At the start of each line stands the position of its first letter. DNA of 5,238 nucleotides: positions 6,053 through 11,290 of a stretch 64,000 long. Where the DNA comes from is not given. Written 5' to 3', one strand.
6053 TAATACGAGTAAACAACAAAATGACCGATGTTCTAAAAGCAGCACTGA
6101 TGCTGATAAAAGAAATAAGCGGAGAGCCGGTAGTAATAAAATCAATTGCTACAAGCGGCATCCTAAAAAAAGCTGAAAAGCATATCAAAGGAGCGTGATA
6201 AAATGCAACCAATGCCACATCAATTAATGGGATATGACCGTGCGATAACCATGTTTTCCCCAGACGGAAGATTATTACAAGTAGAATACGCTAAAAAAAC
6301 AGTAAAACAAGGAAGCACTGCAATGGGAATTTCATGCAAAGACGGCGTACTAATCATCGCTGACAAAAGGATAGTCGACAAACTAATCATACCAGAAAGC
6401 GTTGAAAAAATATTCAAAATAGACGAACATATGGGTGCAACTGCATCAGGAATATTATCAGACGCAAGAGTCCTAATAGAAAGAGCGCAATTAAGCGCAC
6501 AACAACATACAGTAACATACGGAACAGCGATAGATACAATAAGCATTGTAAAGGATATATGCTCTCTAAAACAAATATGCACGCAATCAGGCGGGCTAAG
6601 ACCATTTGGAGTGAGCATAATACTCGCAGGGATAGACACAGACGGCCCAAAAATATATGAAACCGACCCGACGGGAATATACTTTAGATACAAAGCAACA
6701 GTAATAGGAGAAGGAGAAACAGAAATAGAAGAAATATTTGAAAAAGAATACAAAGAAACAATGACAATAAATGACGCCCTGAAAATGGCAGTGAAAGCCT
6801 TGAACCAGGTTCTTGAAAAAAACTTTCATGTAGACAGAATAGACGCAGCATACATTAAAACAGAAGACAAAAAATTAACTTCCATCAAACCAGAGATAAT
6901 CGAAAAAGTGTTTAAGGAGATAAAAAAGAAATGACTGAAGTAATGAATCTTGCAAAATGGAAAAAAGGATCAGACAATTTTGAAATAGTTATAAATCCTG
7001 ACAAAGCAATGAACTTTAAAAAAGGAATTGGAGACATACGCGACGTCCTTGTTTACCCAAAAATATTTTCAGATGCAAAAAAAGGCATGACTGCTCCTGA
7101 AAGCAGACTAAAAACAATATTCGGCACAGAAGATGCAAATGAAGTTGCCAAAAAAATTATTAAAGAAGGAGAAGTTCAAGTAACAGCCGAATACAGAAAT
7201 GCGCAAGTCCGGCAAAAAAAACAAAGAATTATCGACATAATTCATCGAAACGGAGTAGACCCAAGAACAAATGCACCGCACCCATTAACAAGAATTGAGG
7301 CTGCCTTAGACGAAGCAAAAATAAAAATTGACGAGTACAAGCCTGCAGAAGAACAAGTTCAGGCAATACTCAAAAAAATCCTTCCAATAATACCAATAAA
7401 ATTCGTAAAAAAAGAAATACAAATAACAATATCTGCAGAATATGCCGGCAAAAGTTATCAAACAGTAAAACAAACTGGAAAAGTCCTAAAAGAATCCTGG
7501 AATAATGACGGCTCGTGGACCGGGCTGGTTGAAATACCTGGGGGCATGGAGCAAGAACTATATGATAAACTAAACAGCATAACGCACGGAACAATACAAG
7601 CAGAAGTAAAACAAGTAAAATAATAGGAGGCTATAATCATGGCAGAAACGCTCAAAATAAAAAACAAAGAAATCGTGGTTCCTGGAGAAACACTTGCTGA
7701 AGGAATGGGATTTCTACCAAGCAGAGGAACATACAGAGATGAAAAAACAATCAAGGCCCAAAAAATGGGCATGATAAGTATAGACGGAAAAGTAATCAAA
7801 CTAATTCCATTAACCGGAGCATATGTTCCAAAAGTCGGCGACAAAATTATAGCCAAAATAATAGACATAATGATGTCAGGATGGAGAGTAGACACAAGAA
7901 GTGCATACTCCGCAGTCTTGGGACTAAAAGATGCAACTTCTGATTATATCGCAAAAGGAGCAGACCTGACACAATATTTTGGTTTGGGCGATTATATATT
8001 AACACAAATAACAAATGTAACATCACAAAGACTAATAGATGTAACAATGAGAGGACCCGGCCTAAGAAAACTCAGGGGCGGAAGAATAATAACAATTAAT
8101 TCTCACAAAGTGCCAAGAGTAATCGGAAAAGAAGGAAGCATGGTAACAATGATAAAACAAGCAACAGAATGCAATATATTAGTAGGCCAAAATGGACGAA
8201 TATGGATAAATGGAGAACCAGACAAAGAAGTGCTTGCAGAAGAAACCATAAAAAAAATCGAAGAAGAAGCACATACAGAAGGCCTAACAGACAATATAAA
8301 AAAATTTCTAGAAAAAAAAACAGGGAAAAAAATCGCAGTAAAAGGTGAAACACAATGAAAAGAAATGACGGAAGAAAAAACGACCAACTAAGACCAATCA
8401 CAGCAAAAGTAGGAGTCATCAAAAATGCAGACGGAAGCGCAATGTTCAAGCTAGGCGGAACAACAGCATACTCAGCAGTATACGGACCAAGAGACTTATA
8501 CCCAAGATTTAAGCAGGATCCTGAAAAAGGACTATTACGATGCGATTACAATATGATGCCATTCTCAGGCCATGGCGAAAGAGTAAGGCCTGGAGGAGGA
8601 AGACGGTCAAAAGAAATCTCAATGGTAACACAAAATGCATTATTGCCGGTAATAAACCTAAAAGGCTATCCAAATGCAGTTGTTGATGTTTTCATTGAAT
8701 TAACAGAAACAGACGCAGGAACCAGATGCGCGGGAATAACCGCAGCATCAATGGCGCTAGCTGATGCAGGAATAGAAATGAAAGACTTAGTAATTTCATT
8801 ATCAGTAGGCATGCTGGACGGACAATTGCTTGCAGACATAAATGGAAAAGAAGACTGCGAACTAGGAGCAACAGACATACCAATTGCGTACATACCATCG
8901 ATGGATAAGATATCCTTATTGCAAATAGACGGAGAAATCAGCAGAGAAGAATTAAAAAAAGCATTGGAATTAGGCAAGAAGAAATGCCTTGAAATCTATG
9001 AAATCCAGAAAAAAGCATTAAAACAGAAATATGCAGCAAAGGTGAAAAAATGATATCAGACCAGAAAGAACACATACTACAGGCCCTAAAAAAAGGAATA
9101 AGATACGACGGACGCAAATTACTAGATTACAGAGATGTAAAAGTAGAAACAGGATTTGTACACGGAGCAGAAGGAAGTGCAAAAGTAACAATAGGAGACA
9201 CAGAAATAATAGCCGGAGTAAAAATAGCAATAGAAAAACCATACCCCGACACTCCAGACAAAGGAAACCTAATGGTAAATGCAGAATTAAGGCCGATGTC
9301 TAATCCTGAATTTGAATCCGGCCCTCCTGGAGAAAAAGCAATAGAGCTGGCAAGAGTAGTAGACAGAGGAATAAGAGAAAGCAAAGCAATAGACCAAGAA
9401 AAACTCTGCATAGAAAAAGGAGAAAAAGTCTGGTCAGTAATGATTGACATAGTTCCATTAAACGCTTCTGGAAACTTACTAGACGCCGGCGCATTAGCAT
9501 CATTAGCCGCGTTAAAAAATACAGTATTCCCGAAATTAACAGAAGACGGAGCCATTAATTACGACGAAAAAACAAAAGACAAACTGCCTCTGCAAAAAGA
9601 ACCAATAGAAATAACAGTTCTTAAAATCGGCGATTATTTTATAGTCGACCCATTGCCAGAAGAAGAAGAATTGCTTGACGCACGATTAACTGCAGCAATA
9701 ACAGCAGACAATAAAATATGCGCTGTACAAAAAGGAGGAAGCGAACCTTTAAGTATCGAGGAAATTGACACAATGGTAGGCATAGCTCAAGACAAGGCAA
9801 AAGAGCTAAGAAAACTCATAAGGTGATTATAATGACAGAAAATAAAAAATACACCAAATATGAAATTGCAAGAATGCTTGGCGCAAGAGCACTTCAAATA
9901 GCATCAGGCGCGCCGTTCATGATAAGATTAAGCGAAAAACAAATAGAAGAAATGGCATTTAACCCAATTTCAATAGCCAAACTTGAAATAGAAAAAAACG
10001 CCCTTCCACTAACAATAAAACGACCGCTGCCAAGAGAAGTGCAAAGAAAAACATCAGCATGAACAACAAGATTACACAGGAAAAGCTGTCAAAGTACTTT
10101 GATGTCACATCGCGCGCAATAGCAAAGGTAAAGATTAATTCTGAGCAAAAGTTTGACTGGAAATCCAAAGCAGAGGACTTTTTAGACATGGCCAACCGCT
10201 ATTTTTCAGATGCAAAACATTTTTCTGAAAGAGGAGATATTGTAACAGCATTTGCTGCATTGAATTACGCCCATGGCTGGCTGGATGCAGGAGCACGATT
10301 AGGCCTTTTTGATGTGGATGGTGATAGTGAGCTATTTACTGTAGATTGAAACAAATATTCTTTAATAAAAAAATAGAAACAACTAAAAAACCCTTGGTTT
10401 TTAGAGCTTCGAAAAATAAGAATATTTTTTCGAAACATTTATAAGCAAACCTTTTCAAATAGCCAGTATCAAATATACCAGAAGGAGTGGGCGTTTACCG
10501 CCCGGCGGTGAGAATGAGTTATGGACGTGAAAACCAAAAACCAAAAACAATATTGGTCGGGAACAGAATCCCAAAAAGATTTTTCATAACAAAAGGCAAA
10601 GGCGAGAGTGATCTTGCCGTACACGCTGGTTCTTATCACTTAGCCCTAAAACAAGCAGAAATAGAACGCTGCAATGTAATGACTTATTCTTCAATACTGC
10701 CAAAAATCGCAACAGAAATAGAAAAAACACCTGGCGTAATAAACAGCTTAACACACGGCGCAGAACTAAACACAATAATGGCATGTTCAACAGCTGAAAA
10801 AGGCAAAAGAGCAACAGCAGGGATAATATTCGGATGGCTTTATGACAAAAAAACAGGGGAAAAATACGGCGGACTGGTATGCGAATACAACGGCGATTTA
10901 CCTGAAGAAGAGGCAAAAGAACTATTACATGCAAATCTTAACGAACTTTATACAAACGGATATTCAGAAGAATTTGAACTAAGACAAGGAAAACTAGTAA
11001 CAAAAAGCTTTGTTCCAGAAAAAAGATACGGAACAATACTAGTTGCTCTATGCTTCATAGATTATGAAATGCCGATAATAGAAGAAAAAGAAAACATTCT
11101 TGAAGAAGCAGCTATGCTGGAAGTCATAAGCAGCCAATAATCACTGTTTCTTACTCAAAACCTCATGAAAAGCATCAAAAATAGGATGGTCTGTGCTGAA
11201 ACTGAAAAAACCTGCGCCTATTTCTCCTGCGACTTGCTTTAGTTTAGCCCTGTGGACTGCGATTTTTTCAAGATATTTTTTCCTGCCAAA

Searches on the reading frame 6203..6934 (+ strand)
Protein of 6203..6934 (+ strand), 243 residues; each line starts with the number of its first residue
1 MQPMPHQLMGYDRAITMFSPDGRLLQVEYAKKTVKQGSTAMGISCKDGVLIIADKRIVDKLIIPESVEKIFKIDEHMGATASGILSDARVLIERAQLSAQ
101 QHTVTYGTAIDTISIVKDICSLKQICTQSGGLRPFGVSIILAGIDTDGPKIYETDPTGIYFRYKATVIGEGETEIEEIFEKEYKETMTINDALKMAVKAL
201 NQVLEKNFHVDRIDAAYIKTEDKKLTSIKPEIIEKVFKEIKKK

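Call 19: search_protein_families(library=pfam, proteins=[window:6203-6934:+])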
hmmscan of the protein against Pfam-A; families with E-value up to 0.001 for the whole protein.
window:6203-6934:+ (243 aa): 2 families
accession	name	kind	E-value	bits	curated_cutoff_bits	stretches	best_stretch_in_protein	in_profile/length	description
PF00227.31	Proteasome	-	1.4e-55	188.3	22.4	1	34-217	1-188/189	Proteasome subunit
PF10584.14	Proteasome_A_N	-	1.5e-12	47.4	27.7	1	11-32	1-22/23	Proteasome subunit A N-terminal signature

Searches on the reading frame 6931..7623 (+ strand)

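Call 19: search_protein_families(library=pfam, proteins=[window:6931-7623:+])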
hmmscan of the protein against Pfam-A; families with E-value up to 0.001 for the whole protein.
window:6931-7623:+ (230 aa): 3 families
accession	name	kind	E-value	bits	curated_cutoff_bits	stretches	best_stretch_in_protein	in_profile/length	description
PF01172.24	SBDS_N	-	5.4e-21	74.8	24.6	1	8-89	5-87/88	Shwachman-Bodian-Diamond syndrome (SBDS) N-terminal domain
PF09377.16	SBDS_domain_II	-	5.6e-21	74.6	27.2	1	99-158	2-61/62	SBDS protein, domain II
PF20268.4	SBDS_C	-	7.6e-17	61.4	27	1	162-227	2-69/71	SBDS protein, C-terminal domain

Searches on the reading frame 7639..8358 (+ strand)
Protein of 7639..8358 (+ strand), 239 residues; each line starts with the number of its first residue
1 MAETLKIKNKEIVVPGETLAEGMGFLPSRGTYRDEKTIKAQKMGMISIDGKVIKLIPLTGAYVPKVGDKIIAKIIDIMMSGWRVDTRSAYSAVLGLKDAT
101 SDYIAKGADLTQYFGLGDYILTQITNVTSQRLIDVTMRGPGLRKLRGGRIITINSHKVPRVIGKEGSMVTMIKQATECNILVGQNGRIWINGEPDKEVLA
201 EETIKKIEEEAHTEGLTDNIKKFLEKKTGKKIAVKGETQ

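Call 19: search_protein_families(library=pfam, proteins=[window:7639-8358:+])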
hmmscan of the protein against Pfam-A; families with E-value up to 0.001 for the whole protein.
window:7639-8358:+ (239 aa): 6 families
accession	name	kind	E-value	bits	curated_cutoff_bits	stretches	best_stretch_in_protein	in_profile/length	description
PF15985.11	KH_6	-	1.3e-08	35.4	27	1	148-194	1-45/47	KH domain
PF21266.3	RRP4_S1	-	2.8e-07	31.1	27.3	1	62-98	2-38/73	RRP4, S1 domain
PF22625.2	ECR1_N_2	-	5.8e-07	29.7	27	1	11-58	2-50/51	Exosome RNA binding protein RRP4 N-terminal domain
PF14382.12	ECR1_N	-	2.6e-06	27.6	27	1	12-49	1-38/38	Exosome complex exonuclease RRP4 N-terminal region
PF00013.35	KH_1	-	6e-06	26.4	21.5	1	151-204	4-64/66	KH domain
PF07650.23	KH_2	-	0.00013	22.1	22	1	149-191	27-69/78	KH domain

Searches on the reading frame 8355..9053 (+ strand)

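Call 19: search_protein_families(library=pfam, proteins=[window:8355-9053:+])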
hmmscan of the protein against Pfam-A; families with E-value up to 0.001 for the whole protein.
window:8355-9053:+ (232 aa): 2 families
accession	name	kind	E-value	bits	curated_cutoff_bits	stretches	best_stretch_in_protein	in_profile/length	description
PF01138.27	RNase_PH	-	1.4e-30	106.8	25.5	1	11-141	1-130/130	3' exoribonuclease family, domain 1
PF03725.20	RNase_PH_C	-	1.6e-10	41.2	20.8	1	144-209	1-66/67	3' exoribonuclease family, domain 2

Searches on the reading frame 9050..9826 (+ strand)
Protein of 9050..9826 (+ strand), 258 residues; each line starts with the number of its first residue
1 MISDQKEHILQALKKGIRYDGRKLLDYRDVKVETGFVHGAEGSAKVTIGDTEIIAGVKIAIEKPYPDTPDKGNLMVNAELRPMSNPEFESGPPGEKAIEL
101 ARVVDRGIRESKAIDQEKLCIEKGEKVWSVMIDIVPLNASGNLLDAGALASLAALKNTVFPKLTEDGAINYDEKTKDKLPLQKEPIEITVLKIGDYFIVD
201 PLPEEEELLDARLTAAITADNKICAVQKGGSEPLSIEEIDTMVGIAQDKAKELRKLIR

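Call 19: search_protein_families(library=pfam, proteins=[window:9050-9826:+])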
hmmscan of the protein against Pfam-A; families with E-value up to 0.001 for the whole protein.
window:9050-9826:+ (258 aa): 2 families
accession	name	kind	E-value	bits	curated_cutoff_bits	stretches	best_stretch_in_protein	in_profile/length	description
PF01138.27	RNase_PH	-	2.8e-31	109.1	25.5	1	27-161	2-130/130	3' exoribonuclease family, domain 1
PF03725.20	RNase_PH_C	-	5.7e-14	52.3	20.8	1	185-248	3-66/67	3' exoribonuclease family, domain 2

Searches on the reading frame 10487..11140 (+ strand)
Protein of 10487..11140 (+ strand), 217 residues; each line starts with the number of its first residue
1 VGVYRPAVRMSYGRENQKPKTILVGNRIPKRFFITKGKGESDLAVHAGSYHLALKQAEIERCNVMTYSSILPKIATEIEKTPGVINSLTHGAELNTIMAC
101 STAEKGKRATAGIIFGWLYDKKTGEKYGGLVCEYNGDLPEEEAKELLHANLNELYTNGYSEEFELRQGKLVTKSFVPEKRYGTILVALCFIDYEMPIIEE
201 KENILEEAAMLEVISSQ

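Call 69: search_protein_families(library=pfam, proteins=[window:10487-11140:+])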
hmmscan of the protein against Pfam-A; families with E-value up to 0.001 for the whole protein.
window:10487-11140:+ (217 aa): 1 family
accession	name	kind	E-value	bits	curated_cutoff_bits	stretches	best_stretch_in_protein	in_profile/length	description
PF01862.21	PvlArgDC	-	6.5e-28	98.1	22.7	1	28-191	1-161/161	Pyruvoyl-dependent arginine decarboxylase (PvlArgDC)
